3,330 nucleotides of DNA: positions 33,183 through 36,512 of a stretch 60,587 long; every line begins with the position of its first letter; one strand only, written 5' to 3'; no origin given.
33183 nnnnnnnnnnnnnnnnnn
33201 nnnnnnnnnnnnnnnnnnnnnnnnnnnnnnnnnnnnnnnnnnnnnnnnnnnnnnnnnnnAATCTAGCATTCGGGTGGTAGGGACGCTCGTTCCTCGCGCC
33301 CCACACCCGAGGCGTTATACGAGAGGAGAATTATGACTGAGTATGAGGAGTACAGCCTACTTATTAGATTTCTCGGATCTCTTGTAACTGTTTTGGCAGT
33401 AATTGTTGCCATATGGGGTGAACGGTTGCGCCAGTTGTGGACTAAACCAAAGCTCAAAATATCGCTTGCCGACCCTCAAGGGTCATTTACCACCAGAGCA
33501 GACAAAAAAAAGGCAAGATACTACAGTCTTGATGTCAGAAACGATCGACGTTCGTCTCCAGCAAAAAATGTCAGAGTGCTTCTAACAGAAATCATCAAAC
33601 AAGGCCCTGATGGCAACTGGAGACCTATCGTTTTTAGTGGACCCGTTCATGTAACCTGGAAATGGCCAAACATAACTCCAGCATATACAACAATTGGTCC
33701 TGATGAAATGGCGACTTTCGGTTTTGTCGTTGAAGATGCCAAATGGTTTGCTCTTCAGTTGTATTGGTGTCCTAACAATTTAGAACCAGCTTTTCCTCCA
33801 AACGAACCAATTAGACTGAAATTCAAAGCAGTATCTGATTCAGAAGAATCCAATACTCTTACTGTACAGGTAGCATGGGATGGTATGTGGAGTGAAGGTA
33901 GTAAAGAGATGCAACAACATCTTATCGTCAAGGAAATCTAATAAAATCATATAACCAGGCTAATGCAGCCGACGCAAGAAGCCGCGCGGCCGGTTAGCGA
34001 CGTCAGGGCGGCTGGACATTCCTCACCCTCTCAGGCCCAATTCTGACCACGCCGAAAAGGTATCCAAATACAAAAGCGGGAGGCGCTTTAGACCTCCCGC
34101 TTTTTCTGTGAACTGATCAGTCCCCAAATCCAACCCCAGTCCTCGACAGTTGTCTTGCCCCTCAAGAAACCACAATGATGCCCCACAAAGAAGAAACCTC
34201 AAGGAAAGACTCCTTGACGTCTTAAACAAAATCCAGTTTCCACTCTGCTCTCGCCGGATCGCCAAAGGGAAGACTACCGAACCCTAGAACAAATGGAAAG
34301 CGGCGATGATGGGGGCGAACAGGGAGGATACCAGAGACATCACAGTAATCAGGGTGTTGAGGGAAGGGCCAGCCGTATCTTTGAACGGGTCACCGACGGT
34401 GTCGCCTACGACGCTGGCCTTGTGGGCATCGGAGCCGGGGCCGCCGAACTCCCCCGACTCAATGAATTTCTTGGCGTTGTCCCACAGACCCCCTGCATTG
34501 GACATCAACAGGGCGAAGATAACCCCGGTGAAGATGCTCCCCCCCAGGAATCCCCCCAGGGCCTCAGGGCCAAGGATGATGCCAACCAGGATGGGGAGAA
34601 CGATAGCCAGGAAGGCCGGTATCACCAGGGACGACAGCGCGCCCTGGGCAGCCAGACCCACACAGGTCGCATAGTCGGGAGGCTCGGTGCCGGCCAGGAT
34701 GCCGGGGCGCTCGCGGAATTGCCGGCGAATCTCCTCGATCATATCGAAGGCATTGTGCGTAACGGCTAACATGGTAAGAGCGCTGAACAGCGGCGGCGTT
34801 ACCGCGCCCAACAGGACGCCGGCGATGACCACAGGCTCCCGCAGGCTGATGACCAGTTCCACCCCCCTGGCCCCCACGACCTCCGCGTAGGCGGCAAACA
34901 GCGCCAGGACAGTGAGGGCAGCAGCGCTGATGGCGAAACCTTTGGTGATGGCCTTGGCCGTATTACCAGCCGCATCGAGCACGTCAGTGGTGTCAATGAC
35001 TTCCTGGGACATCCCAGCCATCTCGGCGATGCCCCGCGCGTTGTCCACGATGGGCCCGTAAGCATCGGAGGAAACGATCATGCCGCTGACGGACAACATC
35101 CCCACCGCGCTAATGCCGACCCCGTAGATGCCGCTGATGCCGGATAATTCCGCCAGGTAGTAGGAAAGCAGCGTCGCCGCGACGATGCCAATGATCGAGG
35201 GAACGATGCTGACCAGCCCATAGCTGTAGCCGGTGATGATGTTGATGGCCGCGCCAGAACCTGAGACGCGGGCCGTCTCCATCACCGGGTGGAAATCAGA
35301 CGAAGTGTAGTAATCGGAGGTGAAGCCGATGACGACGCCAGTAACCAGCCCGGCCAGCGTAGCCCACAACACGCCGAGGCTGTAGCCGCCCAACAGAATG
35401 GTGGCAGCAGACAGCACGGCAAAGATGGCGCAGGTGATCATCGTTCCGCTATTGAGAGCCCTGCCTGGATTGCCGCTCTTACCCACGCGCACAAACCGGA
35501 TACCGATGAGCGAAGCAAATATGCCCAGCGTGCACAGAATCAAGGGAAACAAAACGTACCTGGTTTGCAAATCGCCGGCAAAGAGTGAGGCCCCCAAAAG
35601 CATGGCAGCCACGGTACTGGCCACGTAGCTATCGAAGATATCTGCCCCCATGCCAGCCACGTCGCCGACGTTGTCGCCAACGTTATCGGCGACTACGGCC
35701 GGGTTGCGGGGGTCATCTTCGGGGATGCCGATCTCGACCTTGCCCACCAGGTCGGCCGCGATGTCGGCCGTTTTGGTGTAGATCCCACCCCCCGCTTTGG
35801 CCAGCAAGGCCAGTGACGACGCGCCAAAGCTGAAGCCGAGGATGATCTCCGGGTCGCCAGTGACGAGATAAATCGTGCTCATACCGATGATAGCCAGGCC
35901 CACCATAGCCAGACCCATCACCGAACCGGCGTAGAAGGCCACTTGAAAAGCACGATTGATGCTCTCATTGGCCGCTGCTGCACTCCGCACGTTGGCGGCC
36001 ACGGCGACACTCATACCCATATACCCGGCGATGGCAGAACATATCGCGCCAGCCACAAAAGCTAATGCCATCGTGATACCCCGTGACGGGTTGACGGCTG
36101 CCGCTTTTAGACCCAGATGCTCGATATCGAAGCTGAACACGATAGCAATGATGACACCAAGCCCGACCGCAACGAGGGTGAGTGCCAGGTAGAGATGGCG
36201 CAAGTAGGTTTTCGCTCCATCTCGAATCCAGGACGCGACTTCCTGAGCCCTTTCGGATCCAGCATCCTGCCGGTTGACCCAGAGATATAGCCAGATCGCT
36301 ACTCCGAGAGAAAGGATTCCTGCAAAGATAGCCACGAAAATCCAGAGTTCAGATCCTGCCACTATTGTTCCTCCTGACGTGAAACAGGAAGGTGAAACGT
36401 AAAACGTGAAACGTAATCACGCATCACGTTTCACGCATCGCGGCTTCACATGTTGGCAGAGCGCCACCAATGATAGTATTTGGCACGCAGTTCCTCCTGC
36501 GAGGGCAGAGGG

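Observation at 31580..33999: Integrase-less integron-type cassette array carrying a TIR protein, a DUF429-like nuclease and a membrane-anchored protein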

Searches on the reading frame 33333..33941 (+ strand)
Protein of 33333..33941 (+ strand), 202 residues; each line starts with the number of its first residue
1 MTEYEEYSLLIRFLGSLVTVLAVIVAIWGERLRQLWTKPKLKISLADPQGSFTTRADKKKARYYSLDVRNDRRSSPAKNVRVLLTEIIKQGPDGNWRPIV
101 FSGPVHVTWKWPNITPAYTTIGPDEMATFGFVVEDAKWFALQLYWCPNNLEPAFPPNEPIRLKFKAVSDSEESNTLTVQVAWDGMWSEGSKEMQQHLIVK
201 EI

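Call 4: search_protein_families(library=pfam, proteins=[window:33333-33941:+], max_evalue=0.01)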
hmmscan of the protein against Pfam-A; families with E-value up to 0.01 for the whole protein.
window:33333-33941:+ (202 aa): 0 families

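Call 5: search_protein_families(library=padloc, proteins=[window:33333-33941:+], max_evalue=0.1)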
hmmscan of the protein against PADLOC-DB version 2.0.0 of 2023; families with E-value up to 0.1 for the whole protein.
window:33333-33941:+ (202 aa): 0 families

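Call 46: search_protein_families(library=ncbifam, proteins=[window:33333-33941:+], max_evalue=0.01)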
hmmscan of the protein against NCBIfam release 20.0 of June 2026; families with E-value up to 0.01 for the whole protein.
window:33333-33941:+ (202 aa): 0 families

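Call 52: find_homologous_proteins(query=window:33333-33941:+, max_evalue=0.001)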
Query window:33333-33941:+ (202 aa): 62 proteins with E <= 0.001 among 152 candidates.
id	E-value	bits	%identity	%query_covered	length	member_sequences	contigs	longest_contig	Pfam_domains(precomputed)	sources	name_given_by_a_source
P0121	2.8e-134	463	100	100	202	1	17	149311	-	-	-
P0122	3.9e-121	420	90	100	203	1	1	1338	-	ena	-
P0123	4.9e-117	407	86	100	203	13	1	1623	-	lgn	-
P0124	5.9e-111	387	82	99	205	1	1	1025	-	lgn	-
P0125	6.2e-110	384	83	100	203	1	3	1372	-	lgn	-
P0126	2.4e-102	359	76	100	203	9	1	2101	-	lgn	-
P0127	1.9e-98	346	75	100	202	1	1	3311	-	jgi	jgi:hypothetical protein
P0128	5.4e-97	341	74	100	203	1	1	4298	-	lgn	-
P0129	1.4e-95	337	73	100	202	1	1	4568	-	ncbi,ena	-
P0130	2.3e-95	336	71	100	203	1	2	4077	-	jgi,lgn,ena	-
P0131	2.2e-94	333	72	100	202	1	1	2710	-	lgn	-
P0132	6.4e-94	331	71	100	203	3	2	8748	-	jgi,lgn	jgi:hypothetical protein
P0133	7.2e-79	282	69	90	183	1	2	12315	-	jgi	jgi:hypothetical protein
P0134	1.6e-75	271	58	100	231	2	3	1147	-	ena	-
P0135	1.0e-74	269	60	100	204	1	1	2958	-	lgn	-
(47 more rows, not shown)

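Call 56: find_encoding_contigs(protein=P0132, flank=6000, max_places=2)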
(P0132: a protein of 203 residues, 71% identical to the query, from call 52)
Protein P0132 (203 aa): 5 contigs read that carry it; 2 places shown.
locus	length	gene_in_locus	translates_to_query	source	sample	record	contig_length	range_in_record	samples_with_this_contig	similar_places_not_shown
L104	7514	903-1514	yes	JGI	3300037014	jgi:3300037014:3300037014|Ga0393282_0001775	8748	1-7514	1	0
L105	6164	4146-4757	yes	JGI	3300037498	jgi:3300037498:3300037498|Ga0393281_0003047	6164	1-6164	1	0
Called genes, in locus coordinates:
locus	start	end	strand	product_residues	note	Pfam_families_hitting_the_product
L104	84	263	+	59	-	-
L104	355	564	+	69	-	PF18506:RelB-like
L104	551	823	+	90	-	-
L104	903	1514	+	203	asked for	-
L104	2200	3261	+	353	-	PF03193:RsgA_GTPase, PF01926:MMR_HSR1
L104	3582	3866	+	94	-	PF01381:HTH_3, PF15943:YdaS_toxin (weak)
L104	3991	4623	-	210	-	PF01569:PAP2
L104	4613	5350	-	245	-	PF06293:Kdo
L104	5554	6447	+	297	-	PF00535:Glycos_transf_2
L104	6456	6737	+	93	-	PF07578:LAB_N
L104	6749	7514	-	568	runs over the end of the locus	PF02366:PMT, PF13231:PMT_2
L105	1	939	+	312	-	?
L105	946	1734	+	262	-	PF00535:Glycos_transf_2, PF10111:Glyco_tranf_2_2 (faint), PF13641:Glyco_tranf_2_3 (weak), PF02709:Glyco_transf_7C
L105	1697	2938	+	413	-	PF04932:Wzy_C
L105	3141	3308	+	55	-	-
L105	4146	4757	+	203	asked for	-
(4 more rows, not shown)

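Call 74: search_solved_structures(query=window:33333-33941:+, max_evalue=1)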
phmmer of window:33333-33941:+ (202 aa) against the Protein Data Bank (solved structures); distinct sequences matched with E-value up to 1: 1.
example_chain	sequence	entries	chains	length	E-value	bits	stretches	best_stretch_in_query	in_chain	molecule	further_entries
2yux_A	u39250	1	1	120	0.58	13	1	24-74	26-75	Myosin-binding protein C, slow-type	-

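Call 84: predict_structure(alignment_id=A4)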
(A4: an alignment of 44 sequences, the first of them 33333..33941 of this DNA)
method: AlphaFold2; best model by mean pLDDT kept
length: 202 residues; sequences in the alignment: 44
mean_pLDDT: 94.1   pTM: 0.83
mean pLDDT of the five models: 94.1, 93.0, 92.9, 91.8, 89.8
residues with pLDDT >= 90: 175; 70-90: 26; 50-70: 1; < 50: 0
segments of 3 or more residues with pLDDT < 50: none
pLDDT, mean of each block of 10 residues (from residue 1): 83 95 91 87 96 95 97 91 98 94 96 92 93 96 96 96 97 98 95 96 96
secondary structure, 60 per line:
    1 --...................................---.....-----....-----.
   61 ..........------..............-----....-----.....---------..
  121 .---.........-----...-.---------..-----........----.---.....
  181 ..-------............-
elements in order: H3-37 E41-45 E51-54 E60-70 E77-90 E96-99 E105-109 E119-121 E125-133 E139-141 E160-167 E176-182 H190-196 E197-201

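Call 88: fold_search(model_id=the predicted structure, library=pdb)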
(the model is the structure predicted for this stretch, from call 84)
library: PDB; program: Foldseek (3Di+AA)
matches with E <= 10: 920; with E <= 0.001: 1
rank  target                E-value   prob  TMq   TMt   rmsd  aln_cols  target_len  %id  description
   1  9nms_A                8.0e-04  1.00  0.35  0.25  10.6       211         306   13  R162Q mutant of inwardly rectifying potassium channel Kir7.1 (released 2026-01-28)
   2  7tyt_B                1.2e-03  1.00  0.34  0.24   9.8       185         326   12  Cryo-EM structure of the pancreatic ATP-sensitive potassium channel bound to ATP and repaglinide with Kir6.2-CTD in th (released 2022-08-31)
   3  2fau                  1.4e-03  0.97  0.27  0.20  15.1       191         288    9  Crystal structure of human vps26 (released 2006-05-30)
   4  7u6y_B                1.4e-03  1.00  0.34  0.25   9.7       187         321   12  Cryo-EM structure of the pancreatic ATP-sensitive potassium channel in the presence of glibenclamide and ATP with Kir6 (released 2022-08-31)
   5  5o4u_A                1.4e-03  0.99  0.32  0.31  10.3       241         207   10  The flagellin of Pyrococcus furiosus (released 2017-07-05)
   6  1tza_A                2.5e-03  0.99  0.28  0.38   9.2       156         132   13  X-ray structure of Northeast Structural Genomics Consortium target SoR45 (released 2004-07-27)
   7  2wll_A                2.6e-03  0.96  0.26  0.22  10.2       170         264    9  POTASSIUM CHANNEL FROM BURKHOLDERIA PSEUDOMALLEI (released 2010-06-09)
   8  1xvs_A                3.0e-03  0.98  0.24  0.33   8.4       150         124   10  Crystal structure of apaG Protein from Vibrio cholerae (released 2004-12-14)
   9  1xq4_A                3.6e-03  0.99  0.26  0.36   7.9       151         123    9  Crystal Structure of the Putative ApaA Protein from Bordetella pertussis, Northeast Structural Genomics Target BeR40 (released 2004-11-09)
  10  2f1e_MODEL_1_A        3.6e-03  0.97  0.24  0.35   8.2       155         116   10  Solution structure of ApaG protein (released 2006-10-24)
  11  1tza_B                3.6e-03  0.91  0.23  0.31   9.6       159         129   11  X-ray structure of Northeast Structural Genomics Consortium target SoR45 (released 2004-07-27)
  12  7s5t_A                4.4e-03  0.91  0.28  0.21  12.7       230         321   13  Human KATP channel in open conformation, focused on Kir (C166S G334D double mutant) and SUR TMD0 (released 2021-12-01)
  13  2x6c                  4.9e-03  0.97  0.32  0.26   9.1       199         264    9  Potassium Channel from Magnetospirillum Magnetotacticum (released 2010-06-23)
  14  1xl6_A                5.2e-03  0.90  0.27  0.21   8.5       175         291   11  Intermediate gating structure 2 of the inwardly rectifying K+ channel KirBac3.1 (released 2004-12-07)
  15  8ti1_A                5.2e-03  0.90  0.29  0.22  12.8       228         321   14  Cryo-EM structure of a SUR1/Kir6.2-Q52R ATP-sensitive potassium channel in the presence of PIP2 in the open conformati (released 2024-04-03)
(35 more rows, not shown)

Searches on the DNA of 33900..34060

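Call 32: search_with_rna_model(model_id=R1, source=window, start=33900, end=34060, filters=off, max_evalue=10, show_alignments=4)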
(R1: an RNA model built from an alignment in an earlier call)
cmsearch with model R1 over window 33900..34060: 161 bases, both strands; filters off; matches with E-value up to 10: 2.
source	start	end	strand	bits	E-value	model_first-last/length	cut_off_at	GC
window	33949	34008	+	8.1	0.03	1-60/60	no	0.62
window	33949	33999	-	3.6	0.44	1-60/60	no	0.61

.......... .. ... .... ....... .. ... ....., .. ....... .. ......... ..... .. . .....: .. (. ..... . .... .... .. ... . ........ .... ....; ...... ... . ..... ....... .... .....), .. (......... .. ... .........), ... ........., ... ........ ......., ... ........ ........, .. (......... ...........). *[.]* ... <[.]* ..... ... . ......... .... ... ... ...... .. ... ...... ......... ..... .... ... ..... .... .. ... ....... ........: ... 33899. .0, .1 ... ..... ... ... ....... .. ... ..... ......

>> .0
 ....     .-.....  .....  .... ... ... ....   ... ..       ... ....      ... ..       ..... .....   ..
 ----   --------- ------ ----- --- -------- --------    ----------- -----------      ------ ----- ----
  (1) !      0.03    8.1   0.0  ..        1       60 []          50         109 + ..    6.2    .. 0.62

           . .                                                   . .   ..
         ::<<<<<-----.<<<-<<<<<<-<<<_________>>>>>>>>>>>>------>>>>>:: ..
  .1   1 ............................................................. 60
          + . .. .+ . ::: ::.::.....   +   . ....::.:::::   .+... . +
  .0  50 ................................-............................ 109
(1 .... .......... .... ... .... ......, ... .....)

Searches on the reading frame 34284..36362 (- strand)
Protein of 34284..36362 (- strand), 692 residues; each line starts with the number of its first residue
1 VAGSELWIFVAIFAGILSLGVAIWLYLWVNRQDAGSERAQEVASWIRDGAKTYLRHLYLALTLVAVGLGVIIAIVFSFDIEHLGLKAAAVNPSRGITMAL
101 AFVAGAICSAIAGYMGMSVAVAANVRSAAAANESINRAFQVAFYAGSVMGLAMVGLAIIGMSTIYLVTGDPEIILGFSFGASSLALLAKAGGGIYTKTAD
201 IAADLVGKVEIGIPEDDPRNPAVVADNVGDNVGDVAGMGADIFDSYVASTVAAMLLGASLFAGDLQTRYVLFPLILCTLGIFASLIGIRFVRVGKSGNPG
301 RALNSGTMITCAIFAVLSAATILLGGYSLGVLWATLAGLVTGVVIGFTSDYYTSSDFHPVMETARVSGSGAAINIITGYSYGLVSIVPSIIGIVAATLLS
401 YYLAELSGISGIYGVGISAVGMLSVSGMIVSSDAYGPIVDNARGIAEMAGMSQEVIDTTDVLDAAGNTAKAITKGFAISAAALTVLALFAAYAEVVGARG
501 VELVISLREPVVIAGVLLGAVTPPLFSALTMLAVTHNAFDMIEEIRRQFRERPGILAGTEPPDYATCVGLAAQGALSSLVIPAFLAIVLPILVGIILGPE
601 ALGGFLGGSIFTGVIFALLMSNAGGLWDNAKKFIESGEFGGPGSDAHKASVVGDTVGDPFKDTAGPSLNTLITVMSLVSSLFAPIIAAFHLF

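Call 4: search_protein_families(library=pfam, proteins=[window:34284-36362:-], max_evalue=0.01)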
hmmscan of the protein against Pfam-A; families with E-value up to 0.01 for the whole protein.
window:34284-36362:- (692 aa): 1 family
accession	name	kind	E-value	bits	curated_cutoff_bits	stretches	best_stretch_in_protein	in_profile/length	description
PF03030.21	H_PPase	-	2.1e-234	780.4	29.7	1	16-682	1-645/645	Inorganic H+ pyrophosphatase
